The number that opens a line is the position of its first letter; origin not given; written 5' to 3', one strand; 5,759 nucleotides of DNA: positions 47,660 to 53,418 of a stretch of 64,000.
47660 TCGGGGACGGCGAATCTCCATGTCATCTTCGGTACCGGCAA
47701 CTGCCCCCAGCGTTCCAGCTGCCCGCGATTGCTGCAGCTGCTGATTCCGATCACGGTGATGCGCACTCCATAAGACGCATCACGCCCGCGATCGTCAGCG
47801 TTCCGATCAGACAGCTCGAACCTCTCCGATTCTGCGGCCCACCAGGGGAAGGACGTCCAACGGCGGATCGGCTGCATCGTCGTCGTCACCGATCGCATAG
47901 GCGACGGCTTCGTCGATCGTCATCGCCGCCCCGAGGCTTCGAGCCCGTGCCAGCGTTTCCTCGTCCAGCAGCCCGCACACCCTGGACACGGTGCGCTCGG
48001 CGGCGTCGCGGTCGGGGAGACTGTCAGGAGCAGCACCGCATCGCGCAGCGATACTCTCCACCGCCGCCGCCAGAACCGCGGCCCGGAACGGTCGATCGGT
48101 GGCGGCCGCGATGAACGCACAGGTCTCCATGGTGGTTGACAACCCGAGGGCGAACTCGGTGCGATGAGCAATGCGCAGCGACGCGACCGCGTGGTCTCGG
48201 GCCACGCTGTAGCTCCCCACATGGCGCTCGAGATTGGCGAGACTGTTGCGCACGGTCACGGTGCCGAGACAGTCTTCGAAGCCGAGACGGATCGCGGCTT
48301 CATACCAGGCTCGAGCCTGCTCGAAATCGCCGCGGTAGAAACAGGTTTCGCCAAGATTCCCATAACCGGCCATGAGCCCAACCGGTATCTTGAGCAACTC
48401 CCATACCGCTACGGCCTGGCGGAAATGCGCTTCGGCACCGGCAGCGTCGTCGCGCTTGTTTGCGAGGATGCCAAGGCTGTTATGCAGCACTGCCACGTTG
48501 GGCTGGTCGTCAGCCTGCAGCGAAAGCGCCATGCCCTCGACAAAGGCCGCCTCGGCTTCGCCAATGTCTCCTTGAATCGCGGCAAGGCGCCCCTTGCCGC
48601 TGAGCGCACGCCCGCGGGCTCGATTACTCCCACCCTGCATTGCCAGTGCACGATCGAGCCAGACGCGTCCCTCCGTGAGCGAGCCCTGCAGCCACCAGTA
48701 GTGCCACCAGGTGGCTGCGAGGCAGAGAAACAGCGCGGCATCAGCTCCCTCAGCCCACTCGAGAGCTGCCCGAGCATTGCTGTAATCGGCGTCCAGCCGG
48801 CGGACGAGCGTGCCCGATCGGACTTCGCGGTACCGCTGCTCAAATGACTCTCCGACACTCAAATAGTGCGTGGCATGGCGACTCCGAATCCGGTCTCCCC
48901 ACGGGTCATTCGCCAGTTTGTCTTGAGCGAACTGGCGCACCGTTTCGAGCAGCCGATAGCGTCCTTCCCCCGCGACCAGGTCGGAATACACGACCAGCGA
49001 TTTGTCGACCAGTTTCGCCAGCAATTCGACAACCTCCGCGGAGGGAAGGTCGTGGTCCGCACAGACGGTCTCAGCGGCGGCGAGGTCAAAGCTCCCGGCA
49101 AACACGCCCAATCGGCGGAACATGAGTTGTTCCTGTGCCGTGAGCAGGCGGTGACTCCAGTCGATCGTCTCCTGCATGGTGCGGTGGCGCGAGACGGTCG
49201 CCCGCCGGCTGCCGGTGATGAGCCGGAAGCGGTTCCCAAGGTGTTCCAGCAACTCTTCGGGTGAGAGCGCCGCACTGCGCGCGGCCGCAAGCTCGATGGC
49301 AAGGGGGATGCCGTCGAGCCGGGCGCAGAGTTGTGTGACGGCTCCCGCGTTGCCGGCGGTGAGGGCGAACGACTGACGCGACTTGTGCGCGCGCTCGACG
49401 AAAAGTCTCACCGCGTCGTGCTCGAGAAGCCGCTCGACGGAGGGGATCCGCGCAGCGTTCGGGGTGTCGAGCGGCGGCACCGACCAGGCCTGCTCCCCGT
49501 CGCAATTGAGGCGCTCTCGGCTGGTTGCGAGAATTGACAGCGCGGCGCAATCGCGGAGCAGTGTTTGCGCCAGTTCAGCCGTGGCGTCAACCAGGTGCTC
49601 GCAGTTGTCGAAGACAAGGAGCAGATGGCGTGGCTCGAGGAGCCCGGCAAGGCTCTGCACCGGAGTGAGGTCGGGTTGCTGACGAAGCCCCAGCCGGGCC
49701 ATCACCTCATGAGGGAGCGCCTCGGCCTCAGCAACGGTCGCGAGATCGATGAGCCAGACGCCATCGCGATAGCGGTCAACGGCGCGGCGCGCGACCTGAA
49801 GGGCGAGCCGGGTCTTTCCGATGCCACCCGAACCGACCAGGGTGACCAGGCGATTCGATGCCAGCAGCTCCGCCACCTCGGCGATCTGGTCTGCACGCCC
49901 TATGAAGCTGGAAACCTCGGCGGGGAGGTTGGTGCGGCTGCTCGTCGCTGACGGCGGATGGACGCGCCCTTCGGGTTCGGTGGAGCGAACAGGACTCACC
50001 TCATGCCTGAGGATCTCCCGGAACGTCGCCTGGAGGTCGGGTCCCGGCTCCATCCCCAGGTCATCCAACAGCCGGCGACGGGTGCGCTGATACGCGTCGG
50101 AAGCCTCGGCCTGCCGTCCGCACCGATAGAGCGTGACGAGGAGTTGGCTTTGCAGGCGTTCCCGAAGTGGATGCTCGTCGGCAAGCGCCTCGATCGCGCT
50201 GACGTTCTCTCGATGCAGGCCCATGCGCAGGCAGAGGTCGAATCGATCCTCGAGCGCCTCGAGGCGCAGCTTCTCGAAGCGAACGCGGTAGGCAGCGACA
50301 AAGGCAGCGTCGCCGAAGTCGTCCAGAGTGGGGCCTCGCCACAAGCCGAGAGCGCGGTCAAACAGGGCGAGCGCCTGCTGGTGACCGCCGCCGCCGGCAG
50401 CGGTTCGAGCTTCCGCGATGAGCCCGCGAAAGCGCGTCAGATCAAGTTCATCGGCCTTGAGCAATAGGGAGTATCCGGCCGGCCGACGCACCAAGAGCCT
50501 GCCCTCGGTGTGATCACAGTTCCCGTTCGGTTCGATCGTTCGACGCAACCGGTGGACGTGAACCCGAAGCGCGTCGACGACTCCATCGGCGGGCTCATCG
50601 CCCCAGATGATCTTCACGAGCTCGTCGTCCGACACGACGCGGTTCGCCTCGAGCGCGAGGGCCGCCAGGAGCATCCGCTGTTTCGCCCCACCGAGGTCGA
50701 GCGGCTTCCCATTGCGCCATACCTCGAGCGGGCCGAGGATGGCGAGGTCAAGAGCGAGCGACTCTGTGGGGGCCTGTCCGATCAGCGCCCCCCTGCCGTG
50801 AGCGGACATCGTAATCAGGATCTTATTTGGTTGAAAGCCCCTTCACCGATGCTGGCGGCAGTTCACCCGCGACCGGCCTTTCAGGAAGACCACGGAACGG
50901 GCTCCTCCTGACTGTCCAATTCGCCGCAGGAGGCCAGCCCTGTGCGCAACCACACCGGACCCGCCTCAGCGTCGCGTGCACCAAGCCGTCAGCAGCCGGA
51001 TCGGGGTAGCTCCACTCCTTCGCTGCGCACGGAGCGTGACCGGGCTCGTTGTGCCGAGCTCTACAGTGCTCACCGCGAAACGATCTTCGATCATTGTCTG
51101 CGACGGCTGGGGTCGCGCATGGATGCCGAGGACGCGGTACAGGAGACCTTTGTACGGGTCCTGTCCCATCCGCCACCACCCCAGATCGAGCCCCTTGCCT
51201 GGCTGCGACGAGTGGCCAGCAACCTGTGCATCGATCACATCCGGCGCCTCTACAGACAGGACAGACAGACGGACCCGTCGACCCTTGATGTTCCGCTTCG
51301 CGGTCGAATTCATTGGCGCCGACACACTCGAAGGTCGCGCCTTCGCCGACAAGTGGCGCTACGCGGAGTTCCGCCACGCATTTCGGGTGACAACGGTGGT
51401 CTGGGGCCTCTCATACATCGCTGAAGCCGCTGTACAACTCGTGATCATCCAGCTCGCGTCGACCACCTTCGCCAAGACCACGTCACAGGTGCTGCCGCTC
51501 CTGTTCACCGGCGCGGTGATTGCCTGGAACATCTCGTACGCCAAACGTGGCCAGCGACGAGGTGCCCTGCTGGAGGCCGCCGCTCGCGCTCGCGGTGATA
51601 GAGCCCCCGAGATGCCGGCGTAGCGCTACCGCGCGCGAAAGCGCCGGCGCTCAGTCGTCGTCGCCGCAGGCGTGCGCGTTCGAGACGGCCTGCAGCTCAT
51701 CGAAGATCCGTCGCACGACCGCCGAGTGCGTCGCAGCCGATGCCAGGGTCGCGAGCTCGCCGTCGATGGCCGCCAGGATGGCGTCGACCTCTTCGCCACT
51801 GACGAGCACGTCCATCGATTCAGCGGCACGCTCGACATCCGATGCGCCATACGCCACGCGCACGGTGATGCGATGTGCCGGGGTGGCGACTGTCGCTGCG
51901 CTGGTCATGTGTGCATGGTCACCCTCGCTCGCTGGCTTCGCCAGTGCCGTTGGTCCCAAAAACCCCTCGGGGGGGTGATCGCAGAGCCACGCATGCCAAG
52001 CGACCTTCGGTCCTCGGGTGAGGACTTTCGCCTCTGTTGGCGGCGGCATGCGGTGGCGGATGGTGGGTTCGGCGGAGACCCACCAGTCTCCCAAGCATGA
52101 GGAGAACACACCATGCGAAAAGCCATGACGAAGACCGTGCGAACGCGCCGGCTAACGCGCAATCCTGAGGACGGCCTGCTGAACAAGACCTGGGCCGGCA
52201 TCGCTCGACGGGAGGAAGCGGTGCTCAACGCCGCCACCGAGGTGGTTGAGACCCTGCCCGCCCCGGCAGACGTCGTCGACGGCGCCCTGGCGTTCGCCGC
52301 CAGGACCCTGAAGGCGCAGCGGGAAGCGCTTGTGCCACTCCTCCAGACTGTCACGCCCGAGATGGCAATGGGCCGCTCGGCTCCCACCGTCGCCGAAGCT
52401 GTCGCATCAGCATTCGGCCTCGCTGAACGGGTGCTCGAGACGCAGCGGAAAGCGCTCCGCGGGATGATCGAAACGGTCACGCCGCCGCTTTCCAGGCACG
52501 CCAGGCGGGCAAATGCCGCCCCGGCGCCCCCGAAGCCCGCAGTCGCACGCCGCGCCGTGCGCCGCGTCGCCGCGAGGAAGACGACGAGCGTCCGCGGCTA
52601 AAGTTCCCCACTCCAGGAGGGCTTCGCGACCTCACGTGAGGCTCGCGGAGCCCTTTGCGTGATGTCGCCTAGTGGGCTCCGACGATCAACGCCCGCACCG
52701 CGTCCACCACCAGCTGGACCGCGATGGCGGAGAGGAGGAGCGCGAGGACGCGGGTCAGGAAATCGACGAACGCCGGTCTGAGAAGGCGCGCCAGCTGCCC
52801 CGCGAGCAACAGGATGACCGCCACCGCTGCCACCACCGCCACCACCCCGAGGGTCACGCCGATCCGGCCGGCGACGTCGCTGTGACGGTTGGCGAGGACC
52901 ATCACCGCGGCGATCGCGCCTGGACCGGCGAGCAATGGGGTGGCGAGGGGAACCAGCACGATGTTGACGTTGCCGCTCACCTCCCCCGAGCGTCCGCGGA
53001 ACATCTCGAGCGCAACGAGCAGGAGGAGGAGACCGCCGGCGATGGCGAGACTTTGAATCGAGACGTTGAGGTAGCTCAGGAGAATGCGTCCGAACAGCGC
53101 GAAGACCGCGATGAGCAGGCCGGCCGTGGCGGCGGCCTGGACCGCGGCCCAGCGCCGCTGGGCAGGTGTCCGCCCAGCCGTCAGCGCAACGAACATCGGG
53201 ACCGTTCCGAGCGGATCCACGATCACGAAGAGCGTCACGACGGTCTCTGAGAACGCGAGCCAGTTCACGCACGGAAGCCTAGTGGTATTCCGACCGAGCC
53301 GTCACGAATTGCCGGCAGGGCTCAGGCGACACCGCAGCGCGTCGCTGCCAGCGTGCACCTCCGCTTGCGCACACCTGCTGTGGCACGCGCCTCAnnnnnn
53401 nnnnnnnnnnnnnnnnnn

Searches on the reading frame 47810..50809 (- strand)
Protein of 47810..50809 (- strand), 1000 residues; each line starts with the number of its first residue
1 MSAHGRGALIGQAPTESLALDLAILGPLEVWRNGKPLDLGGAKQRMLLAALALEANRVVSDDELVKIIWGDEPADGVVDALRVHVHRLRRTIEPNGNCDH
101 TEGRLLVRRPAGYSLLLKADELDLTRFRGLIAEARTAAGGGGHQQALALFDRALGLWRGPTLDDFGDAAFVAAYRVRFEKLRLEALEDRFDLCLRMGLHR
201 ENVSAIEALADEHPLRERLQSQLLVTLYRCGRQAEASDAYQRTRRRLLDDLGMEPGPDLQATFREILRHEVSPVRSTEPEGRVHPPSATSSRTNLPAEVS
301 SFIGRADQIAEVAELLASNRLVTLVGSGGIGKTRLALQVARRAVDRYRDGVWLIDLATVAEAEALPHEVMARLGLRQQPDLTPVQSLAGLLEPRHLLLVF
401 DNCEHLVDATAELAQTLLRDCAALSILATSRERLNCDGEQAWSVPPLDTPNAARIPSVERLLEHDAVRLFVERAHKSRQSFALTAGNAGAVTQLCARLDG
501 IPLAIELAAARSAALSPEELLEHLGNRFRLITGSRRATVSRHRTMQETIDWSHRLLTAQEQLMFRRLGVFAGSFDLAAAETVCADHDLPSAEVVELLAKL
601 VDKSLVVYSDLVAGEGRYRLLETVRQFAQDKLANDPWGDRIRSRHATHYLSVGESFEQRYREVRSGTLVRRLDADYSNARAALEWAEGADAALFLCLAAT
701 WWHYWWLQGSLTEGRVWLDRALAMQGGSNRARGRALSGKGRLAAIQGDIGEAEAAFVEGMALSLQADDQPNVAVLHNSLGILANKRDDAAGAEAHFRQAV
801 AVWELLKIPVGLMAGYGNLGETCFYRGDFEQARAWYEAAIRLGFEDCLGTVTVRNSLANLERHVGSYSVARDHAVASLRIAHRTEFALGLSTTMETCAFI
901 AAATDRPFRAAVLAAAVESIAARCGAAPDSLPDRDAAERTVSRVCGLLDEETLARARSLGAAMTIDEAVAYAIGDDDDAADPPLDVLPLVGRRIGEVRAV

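Call 49: search_protein_families(library=pfam, proteins=[window:47810-50809:-], max_evalue=0.001)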
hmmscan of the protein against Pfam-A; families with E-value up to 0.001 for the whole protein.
window:47810-50809:- (1000 aa): 12 families
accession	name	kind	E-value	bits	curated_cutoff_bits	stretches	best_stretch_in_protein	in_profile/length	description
PF03704.23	BTAD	-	4.9e-39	134.4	22.1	1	122-267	1-146/146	Bacterial transcriptional activator domain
PF13424.12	TPR_12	-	1.3e-18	67.4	30.1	3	773-842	3-74/77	Tetratricopeptide repeat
PF00486.34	Trans_reg_C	-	3.6e-11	43.4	26.2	1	42-113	8-75/77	Transcriptional regulatory protein, C terminal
PF00515.34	TPR_1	-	1.6e-07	31.3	27.8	0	815-842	3-30/34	Tetratricopeptide repeat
PF07719.23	TPR_2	-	1.6e-06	28.2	27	1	815-842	3-30/34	Tetratricopeptide repeat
PF17874.7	TPR_MalT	-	1.7e-06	28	45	1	740-885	8-156/336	MalT-like TPR region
PF13191.12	AAA_16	-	5.4e-06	27.4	32.6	1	302-420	2-158/167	AAA ATPase domain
PF00931.28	NB-ARC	-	1.5e-05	24.8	23.5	1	310-441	6-146/248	NB-ARC domain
PF13374.12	TPR_10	-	5.3e-05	23.5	27.5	0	816-842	5-31/42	Tetratricopeptide repeat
PF13401.12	AAA_22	-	8.4e-05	23.3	27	1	319-420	5-113/130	AAA domain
PF20720.3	nSTAND3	-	0.0001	22.4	27.2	1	309-364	7-59/155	Novel STAND NTPase 3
PF07721.20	TPR_4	-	0.00016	22.4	27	0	816-837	4-25/26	Tetratricopeptide repeat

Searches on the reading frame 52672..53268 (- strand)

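Call 50: search_protein_families(library=pfam, proteins=[window:52672-53268:-], max_evalue=0.001)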
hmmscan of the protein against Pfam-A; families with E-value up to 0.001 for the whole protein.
window:52672-53268:- (199 aa): 1 family
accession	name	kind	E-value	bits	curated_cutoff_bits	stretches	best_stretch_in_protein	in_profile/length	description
PF01914.23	MarC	-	2e-43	148.6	23.9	1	5-194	3-202/203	MarC family integral membrane protein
